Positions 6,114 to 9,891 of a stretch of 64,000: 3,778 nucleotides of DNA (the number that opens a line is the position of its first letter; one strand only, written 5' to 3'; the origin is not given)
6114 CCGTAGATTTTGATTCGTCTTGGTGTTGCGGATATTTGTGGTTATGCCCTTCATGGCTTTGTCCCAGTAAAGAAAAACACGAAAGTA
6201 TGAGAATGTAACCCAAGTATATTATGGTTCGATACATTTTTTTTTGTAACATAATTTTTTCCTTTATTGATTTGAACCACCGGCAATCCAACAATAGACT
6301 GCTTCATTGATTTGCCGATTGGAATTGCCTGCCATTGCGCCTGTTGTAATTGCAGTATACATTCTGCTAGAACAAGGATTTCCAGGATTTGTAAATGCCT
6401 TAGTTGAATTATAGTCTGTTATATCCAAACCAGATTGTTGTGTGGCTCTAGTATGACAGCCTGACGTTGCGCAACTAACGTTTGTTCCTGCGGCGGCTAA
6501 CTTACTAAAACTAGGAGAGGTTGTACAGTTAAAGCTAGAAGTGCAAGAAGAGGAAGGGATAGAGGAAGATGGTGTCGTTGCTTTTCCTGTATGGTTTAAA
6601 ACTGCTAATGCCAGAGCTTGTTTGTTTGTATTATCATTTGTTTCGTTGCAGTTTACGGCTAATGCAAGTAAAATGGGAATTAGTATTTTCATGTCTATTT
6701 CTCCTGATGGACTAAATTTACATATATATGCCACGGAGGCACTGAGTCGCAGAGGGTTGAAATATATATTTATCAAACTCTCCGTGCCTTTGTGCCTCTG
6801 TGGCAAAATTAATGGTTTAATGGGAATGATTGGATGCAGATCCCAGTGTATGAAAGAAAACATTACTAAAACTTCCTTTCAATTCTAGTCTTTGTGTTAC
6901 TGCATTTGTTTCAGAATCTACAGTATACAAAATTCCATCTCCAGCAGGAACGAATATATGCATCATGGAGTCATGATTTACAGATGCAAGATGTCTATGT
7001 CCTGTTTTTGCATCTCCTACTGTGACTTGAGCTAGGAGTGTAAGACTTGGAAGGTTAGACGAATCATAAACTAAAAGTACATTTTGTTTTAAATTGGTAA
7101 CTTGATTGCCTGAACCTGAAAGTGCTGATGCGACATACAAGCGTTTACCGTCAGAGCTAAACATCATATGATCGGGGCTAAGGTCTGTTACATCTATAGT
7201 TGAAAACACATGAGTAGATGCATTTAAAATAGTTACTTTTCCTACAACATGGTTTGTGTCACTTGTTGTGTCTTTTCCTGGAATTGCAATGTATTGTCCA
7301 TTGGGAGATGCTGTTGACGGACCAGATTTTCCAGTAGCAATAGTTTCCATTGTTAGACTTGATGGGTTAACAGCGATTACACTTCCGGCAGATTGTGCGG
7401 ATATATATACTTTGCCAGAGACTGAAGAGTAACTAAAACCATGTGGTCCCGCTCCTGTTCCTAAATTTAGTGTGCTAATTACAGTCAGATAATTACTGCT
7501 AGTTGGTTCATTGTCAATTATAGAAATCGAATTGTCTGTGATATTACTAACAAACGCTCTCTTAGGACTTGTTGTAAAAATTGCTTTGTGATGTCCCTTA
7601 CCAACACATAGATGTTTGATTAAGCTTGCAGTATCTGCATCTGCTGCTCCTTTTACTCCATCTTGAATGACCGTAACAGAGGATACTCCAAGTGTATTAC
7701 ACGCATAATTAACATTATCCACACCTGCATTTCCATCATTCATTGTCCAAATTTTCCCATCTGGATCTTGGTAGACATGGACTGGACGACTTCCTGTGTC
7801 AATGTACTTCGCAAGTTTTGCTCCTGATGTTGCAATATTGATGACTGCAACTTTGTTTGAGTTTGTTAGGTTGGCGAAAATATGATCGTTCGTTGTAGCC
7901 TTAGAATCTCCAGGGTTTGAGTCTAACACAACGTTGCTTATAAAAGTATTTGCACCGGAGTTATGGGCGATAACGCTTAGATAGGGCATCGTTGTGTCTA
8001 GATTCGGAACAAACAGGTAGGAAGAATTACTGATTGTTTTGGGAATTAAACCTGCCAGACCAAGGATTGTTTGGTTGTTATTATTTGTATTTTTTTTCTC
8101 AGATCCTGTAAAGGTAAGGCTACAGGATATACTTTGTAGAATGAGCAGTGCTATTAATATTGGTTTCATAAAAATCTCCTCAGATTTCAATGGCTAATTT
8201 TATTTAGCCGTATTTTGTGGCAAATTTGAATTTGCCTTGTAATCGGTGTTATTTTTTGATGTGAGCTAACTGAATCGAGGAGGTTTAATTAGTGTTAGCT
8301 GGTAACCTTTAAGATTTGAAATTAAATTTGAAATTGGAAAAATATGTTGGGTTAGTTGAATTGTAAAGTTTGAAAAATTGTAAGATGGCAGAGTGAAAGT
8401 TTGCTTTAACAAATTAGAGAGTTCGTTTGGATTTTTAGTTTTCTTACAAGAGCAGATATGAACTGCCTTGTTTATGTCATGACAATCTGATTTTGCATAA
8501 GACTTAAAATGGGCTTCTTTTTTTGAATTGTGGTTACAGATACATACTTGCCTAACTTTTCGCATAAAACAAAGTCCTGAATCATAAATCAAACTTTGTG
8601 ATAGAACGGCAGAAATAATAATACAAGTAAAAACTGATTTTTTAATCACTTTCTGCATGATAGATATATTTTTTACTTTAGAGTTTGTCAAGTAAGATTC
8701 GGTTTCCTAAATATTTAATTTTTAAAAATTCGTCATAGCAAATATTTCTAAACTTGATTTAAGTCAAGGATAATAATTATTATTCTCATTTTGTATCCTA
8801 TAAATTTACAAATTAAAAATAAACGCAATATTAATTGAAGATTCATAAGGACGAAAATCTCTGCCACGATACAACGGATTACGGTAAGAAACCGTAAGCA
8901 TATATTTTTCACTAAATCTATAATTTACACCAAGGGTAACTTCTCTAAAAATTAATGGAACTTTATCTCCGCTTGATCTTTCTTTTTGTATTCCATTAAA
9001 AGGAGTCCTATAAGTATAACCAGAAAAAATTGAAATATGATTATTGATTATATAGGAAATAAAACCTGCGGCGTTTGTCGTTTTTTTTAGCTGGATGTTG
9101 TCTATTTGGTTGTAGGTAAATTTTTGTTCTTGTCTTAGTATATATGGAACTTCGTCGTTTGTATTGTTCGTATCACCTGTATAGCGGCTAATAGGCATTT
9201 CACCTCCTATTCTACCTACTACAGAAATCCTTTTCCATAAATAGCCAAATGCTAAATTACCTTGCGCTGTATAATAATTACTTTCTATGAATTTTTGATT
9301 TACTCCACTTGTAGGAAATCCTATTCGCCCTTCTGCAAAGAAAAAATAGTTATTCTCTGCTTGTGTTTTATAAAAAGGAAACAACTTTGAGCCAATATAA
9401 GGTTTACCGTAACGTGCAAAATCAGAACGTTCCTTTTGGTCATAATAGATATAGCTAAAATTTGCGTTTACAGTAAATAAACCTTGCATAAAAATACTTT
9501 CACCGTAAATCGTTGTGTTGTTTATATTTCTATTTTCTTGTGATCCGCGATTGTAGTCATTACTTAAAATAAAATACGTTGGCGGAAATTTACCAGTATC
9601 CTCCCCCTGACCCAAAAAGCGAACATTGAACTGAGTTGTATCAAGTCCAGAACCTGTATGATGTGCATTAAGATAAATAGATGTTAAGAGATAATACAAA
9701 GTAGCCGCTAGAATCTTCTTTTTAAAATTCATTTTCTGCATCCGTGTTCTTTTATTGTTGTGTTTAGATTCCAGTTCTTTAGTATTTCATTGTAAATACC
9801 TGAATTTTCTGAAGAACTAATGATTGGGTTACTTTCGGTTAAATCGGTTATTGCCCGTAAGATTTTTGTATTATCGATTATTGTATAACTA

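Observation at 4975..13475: Two tandem operons built on one plan: small Cys/His protein, conserved operator, exported metalloprotein genes, outer-membrane barrel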

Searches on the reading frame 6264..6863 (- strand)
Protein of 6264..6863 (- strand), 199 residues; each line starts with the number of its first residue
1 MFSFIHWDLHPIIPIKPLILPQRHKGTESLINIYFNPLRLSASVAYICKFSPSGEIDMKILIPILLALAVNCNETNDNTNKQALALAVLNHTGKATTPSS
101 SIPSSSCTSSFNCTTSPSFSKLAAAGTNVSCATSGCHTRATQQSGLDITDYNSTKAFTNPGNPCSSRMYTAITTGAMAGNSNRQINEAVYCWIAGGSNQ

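Call 3: search_protein_families(library=pfam, proteins=[window:6264-6863:-], max_evalue=0.1)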
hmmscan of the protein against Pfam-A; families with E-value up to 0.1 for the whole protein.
window:6264-6863:- (199 aa): 2 families
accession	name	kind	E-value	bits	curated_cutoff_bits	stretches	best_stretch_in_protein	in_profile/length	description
PF02854.25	MIF4G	-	0.02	15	30.8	1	35-97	94-158/203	MIF4G domain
PF07635.16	PSCyt1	-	0.027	15.5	22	1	135-174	3-48/59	Planctomycete cytochrome C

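Call 4: search_protein_families(library=ncbifam, proteins=[window:6264-6863:-], max_evalue=0.1)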
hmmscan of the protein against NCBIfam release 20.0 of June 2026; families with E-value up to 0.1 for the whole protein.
window:6264-6863:- (199 aa): 1 family
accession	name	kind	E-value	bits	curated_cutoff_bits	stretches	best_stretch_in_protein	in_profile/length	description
NF047812.1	LIC11213_lipo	equivalog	4.6e-28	97.7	100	1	98-198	20-117/118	LIC11213 family lipoprotein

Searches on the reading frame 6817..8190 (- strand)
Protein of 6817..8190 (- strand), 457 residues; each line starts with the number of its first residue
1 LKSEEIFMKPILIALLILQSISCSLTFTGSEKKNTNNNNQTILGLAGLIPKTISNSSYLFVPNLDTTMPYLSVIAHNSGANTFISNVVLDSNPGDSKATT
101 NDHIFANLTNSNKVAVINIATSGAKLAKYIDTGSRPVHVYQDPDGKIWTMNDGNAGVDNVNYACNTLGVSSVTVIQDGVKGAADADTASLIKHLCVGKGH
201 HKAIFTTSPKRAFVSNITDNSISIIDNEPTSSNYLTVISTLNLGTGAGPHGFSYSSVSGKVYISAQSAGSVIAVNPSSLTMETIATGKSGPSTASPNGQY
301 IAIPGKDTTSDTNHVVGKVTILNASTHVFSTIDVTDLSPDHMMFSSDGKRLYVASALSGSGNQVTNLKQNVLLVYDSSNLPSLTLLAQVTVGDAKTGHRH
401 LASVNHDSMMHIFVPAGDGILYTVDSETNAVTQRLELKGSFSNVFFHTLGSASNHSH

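Call 3: search_protein_families(library=pfam, proteins=[window:6817-8190:-], max_evalue=0.1)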
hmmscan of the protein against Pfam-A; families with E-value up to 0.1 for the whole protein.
window:6817-8190:- (457 aa): 0 families

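Call 4: search_protein_families(library=ncbifam, proteins=[window:6817-8190:-], max_evalue=0.1)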
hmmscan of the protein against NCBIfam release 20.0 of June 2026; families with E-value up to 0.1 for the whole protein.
window:6817-8190:- (457 aa): 4 families
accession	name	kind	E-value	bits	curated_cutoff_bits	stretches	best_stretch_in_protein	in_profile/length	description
TIGR03866.1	PQQ_ABC_repeats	subfamily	1.4e-09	37.5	287.3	1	209-355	10-143/310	PQQ-dependent catabolism-associated beta-propeller protein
NF052280.1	7_blade_YncE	equivalog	0.00018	20.5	400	1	315-363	277-325/338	7-bladed beta-propeller protein YncE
NF038117.1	choice_anch_I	subfamily_domain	0.00055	18.9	300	1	289-355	51-113/458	choice-of-anchor I family protein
TIGR02276.1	beta_rpt_yvtn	repeat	0.033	14.2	27.85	0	101-137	3-37/42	beta-propeller repeat protein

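Call 71: search_solved_structures(query=A8, max_evalue=1)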
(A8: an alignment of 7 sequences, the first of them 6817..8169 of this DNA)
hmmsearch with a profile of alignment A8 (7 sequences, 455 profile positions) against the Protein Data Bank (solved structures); distinct sequences matched with E-value up to 1: 2.
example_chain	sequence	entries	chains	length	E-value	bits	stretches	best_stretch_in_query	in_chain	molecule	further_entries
3vgz_A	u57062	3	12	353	0.087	14.6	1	291-362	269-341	Uncharacterized protein YncE | PQQ-dependent catabolism-associated beta-propeller protein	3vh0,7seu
7ona_A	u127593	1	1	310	0.23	13.2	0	282-365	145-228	SAKe6AC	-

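Call 74: find_homologous_proteins(query=window:6817-8169:-, max_evalue=0.00001)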
Query window:6817-8169:- (450 aa): 22 proteins with E <= 0.00001 among 8000 candidates.
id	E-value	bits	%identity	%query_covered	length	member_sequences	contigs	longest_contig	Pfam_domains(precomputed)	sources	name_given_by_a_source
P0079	6.1e-267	903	92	100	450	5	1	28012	-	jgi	-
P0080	1.2e-249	846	85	100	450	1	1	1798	-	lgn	-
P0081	7.4e-220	748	76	98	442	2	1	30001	-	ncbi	-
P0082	1.0e-215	735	75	99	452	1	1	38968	-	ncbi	-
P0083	1.8e-213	727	74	100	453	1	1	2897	-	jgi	jgi:hypothetical protein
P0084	2.4e-212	723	73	98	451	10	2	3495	-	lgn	-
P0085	2.3e-208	710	71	99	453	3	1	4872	-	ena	-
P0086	4.7e-207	706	71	97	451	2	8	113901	-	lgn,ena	-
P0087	2.8e-205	700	69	100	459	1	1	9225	-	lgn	-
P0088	1.9e-204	697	71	98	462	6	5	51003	-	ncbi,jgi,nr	ncbi:MAG TPA: hypothetical protein PKL30_12870 [Leptospiraceae bacterium]|nr:hypothetical protein [L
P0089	4.8e-204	696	71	96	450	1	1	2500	-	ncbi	-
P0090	4.6e-198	676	69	95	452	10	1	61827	-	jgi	jgi:hypothetical protein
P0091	3.4e-193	660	67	100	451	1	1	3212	-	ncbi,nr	ncbi:MAG: hypothetical protein K8R21_15005 [Leptospira sp.]|nr:hypothetical protein [Leptospira sp.]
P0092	1.1e-188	646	64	100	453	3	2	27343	-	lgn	-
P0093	1.5e-152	526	55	99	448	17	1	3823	PF22494.4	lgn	-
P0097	6.1e-73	264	40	92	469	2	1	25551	-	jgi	-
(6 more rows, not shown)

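Call 75: find_encoding_contigs(protein=P0097, flank=10000, max_places=1)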
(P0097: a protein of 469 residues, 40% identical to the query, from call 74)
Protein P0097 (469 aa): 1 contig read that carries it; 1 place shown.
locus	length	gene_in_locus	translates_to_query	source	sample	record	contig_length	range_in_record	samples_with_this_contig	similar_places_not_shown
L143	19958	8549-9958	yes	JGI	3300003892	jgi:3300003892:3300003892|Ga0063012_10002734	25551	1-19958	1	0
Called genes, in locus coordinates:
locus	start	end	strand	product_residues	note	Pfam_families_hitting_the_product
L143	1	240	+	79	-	?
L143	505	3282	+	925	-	-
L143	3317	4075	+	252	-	PF13428:TPR_14 (faint), PF13432:TPR_16 (faint), PF13525:YfiO (faint), PF13424:TPR_12 (faint), PF14559:TPR_19 (faint), PF07719:TPR_2 (faint), PF13181:TPR_8 (faint), PF13174:TPR_6 (weak)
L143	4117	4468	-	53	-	-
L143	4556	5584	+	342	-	-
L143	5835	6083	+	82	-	-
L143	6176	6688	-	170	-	PF01965:DJ-1_PfpI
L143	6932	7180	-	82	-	-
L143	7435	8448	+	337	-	PF13557:Phenol_MetA_deg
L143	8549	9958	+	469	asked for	-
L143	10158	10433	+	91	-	-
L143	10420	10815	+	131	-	PF20126:TumE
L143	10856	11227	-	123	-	-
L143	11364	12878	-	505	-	-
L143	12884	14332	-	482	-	PF00361:Proton_antipo_M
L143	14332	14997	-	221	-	-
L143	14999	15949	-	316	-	PF00146:NADHdh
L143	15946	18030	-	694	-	PF00662:Proton_antipo_N, PF00361:Proton_antipo_M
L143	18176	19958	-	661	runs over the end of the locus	PF00270:DEAD (weak), PF06733:DEAD_2 (faint), PF13307:Helicase_C_2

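Call 86: predict_structure(alignment_id=A10)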
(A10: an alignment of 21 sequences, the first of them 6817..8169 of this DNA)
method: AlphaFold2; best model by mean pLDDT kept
length: 450 residues; sequences in the alignment: 21
mean_pLDDT: 84.6   pTM: 0.81
mean pLDDT of the five models: 84.6, 84.1, 82.8, 82.1, 79.3
residues with pLDDT >= 90: 264; 70-90: 117; 50-70: 30; < 50: 39
segments of 3 or more residues with pLDDT < 50: 12-45, 353-355
pLDDT, mean of each block of 10 residues (from residue 1): 56 41 39 42 58 88 92 90 92 94 96 94 96 94 93 96 97 94 97 90 94 95 96 91 88 90 92 92 86 89 74 93 89 87 88 54 92 93 84 76 83 90 92 85 72
secondary structure, 60 per line:
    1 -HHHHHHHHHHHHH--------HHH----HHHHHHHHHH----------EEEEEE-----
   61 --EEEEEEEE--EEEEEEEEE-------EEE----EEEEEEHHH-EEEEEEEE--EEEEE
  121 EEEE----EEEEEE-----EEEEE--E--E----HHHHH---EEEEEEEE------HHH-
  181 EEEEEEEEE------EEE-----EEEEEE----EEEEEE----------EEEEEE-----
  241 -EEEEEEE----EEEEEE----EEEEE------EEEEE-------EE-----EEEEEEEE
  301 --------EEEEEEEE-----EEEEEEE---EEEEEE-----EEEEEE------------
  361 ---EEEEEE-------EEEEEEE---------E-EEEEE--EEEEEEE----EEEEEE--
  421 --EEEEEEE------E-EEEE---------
elements in order: H2-14 H30-39 E50-55 E63-70 E73-81 E89-91 E96-101 E106-113 E116-124 E129-134 E140-144 H155-159 E163-170 E181-189 E196-198 E204-209 E214-219 E230-235 E242-248 E253-258 E263-267 E274-278 E293-300 E309-316 E322-328 E332-337 E343-348 E364-369 E377-383 E395-399 E402-408 E413-418 E423-429 E438-441

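Call 89: fold_search(model_id=the predicted structure, library=pdb)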
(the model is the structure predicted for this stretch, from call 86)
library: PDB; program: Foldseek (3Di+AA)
matches with E <= 10: 1829; with E <= 0.001: 1524
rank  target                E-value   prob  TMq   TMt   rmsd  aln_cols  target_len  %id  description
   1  1l0q_A                1.5e-12  1.00  0.52  0.59  11.6       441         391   16  Tandem YVTN beta-propeller and PKD domains from an archaeal surface layer protein (released 2002-11-06)
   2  6n01_C                3.6e-11  1.00  0.59  0.71   5.0       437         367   14  Structure of apo AztD from Citrobacter koseri (released 2019-09-18)
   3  6n01_A                5.5e-11  1.00  0.59  0.71   5.1       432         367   14  Structure of apo AztD from Citrobacter koseri (released 2019-09-18)
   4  6n01_B                1.1e-10  1.00  0.57  0.69   6.8       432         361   14  Structure of apo AztD from Citrobacter koseri (released 2019-09-18)
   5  9n6v_LQ               1.2e-10  1.00  0.34  0.20  20.8       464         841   11  SSU processome maturation and disassembly, State A (released 2025-11-05)
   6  6cmk_B                1.7e-10  1.00  0.60  0.71   5.2       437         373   14  Crystal structure of Citrobacter koseri AztD (released 2019-03-13)
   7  9n6z_LQ               3.1e-10  1.00  0.34  0.20  21.1       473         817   11  SSU processome maturation and disassembly, State D (released 2025-11-05)
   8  3hfq_A                4.1e-10  1.00  0.52  0.66   5.3       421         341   14  Crystal structure of the lp_2219 protein from Lactobacillus plantarum. Northeast Structural Genomics Consortium Target (released 2009-05-26)
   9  3u4y_A                4.3e-10  1.00  0.50  0.67   5.7       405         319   11  The crystal structure of a functionally unknown protein (Dtox_1751) from Desulfotomaculum acetoxidans DSM 771. (released 2011-10-26)
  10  9n74_LQ               5.5e-10  1.00  0.35  0.20  21.2       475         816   11  SSU processome maturation and disassembly, State H (released 2025-10-29)
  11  1ri6                  6.0e-10  1.00  0.52  0.68   5.1       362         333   14  Structure of a putative isomerase from E. coli (released 2003-11-25)
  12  3fgb_B                6.3e-10  1.00  0.51  0.64   5.2       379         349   14  Crystal structure of the Q89ZH8_BACTN protein from Bacteroides thetaiotaomicron. Northeast Structural Genomics Consort (released 2008-12-23)
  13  1dy7_B                7.3e-10  1.00  0.61  0.52   4.9       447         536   10  Cytochrome cd1 Nitrite Reductase, CO complex (released 2000-09-24)
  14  1aof_B                7.6e-10  1.00  0.61  0.51   5.0       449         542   12  CYTOCHROME CD1 NITRITE REDUCTASE, REDUCED FORM (released 1997-10-15)
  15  1nir_A                1.1e-09  1.00  0.59  0.51   5.3       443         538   10  OXYDIZED NITRITE REDUCTASE FROM PSEUDOMONAS AERUGINOSA (released 1997-12-03)
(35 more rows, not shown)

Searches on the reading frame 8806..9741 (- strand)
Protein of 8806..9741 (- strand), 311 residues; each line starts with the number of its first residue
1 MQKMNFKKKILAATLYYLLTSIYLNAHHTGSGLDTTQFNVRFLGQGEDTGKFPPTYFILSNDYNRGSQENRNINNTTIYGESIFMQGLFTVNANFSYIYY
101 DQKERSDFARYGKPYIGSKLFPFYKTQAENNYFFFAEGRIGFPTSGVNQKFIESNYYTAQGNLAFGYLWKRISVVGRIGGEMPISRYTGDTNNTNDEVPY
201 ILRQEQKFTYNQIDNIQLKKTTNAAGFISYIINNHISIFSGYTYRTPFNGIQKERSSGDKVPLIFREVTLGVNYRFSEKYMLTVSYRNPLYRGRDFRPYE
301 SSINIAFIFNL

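Call 3: search_protein_families(library=pfam, proteins=[window:8806-9741:-], max_evalue=0.1)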
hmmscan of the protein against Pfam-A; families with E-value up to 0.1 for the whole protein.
window:8806-9741:- (311 aa): 0 families

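Call 4: search_protein_families(library=ncbifam, proteins=[window:8806-9741:-], max_evalue=0.1)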
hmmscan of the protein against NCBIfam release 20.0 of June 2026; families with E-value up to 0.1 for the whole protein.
window:8806-9741:- (311 aa): 1 family
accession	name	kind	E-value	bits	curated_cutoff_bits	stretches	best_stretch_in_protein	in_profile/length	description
NF047618.1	LIC11086_fam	exception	3.1e-68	230.4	350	1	26-309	1-279/280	LIC11086 family outer membrane transporter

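Call 108: search_solved_structures(query=A5, max_evalue=10)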
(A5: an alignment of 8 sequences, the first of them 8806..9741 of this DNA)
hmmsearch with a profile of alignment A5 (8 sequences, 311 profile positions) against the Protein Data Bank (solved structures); distinct sequences matched with E-value up to 10: 0.
